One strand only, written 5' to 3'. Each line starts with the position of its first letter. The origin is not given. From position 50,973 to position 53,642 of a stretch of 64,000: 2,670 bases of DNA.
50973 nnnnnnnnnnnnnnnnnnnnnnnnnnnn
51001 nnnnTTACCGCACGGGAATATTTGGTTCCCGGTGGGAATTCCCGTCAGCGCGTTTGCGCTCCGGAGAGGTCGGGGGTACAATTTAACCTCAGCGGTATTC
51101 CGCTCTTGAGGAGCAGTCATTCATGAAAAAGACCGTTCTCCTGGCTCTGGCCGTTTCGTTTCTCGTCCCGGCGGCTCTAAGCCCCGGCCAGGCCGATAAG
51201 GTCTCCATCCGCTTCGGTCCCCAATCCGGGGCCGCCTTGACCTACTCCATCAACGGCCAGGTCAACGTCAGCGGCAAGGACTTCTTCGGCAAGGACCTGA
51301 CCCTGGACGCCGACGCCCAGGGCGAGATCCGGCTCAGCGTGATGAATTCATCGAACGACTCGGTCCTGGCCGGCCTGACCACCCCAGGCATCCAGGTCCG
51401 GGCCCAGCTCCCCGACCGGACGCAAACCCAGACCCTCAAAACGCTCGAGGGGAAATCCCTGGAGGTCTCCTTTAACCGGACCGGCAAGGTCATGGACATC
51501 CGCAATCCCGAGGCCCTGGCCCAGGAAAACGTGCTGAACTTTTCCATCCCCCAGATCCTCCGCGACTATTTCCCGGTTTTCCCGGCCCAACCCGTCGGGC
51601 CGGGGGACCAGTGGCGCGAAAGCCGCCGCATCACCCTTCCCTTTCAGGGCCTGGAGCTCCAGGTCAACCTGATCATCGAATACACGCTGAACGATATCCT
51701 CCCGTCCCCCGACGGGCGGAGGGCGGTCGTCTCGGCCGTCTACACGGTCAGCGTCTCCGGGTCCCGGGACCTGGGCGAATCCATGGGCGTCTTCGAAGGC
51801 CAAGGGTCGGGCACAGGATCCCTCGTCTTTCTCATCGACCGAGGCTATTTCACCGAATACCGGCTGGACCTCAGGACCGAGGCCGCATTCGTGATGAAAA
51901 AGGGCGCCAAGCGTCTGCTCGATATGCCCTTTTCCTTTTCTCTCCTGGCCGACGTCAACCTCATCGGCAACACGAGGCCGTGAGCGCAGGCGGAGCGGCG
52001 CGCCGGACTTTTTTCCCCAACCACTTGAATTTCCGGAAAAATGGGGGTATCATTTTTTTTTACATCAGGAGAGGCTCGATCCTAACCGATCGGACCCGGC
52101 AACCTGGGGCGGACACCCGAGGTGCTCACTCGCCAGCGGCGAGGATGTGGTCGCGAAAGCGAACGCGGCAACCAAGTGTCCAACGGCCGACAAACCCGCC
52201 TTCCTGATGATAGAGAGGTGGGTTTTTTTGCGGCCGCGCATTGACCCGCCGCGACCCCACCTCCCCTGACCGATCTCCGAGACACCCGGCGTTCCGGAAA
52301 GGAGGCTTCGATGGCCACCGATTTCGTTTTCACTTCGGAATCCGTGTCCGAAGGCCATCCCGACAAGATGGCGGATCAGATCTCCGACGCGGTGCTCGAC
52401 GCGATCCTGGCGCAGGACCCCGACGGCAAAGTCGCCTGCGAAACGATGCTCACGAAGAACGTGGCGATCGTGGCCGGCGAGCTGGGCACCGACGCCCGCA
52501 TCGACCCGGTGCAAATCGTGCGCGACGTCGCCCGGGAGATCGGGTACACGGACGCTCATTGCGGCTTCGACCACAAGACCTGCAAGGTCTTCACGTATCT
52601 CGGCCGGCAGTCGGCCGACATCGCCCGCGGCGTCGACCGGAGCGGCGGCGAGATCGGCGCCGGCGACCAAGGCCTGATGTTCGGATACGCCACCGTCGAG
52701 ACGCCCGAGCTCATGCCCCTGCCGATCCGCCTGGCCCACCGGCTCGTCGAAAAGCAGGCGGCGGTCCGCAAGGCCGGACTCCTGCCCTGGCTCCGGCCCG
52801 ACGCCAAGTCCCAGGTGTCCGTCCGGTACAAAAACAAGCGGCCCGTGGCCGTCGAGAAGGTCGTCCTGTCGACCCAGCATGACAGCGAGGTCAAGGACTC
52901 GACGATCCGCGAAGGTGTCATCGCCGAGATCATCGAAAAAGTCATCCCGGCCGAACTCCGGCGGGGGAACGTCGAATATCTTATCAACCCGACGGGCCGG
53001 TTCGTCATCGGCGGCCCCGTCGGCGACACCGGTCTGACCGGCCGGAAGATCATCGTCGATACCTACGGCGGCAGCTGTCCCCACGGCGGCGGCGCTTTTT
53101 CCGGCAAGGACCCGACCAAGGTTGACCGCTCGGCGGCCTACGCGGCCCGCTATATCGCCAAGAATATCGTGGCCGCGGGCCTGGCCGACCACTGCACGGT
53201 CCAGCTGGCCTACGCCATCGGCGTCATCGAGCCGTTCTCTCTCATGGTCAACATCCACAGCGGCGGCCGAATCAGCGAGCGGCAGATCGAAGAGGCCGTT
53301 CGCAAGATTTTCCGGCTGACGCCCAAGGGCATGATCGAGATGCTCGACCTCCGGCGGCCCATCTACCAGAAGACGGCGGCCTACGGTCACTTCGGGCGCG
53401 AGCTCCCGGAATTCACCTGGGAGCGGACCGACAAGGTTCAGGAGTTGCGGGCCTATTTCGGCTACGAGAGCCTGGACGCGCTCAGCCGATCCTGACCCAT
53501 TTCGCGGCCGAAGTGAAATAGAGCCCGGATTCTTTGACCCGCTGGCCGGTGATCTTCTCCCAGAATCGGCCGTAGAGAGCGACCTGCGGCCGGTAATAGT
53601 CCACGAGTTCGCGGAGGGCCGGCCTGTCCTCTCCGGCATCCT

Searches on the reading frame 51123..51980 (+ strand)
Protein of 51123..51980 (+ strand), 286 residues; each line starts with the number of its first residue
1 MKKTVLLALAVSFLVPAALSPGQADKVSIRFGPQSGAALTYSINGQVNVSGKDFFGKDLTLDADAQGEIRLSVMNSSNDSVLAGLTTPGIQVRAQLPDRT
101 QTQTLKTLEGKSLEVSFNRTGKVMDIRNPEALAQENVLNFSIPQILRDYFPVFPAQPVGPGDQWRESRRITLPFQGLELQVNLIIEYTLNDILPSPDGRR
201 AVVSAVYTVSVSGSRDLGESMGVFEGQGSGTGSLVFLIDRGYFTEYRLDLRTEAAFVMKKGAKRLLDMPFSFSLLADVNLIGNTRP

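Call 74: search_protein_families(library=pfam, proteins=[window:51123-51980:+], max_evalue=0.00001)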
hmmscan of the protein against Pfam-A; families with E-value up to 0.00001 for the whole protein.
window:51123-51980:+ (286 aa): 1 family
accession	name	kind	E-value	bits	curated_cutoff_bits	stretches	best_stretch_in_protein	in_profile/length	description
PF19777.4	DUF6263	-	1.9e-06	28.1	26.7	0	100-135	37-72/196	Family of unknown function (DUF6263)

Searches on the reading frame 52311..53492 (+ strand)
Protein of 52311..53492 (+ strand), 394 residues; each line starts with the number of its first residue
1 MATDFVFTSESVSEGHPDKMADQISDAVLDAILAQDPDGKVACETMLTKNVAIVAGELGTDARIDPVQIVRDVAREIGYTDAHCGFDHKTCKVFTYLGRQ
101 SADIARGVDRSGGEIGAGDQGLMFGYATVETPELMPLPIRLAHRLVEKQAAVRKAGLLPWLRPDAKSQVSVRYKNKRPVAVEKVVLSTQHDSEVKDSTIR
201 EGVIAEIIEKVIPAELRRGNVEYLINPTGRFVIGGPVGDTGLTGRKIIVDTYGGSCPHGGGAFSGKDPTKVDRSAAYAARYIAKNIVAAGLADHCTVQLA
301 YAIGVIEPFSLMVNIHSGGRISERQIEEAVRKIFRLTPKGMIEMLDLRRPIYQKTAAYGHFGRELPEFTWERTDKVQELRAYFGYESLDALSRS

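Call 74: search_protein_families(library=pfam, proteins=[window:52311-53492:+], max_evalue=0.00001)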
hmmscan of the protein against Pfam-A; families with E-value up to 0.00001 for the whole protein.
window:52311-53492:+ (394 aa): 3 families
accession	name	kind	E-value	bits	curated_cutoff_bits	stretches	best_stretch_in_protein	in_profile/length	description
PF02773.21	S-AdoMet_synt_C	-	2.4e-65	219.1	25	1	233-372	1-138/138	S-adenosylmethionine synthetase, C-terminal domain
PF02772.21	S-AdoMet_synt_M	-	8.5e-47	158.7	29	1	114-231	1-120/120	S-adenosylmethionine synthetase, central domain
PF00438.25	S-AdoMet_synt_N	-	6.2e-39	133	33.1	1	5-102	2-99/99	S-adenosylmethionine synthetase, N-terminal domain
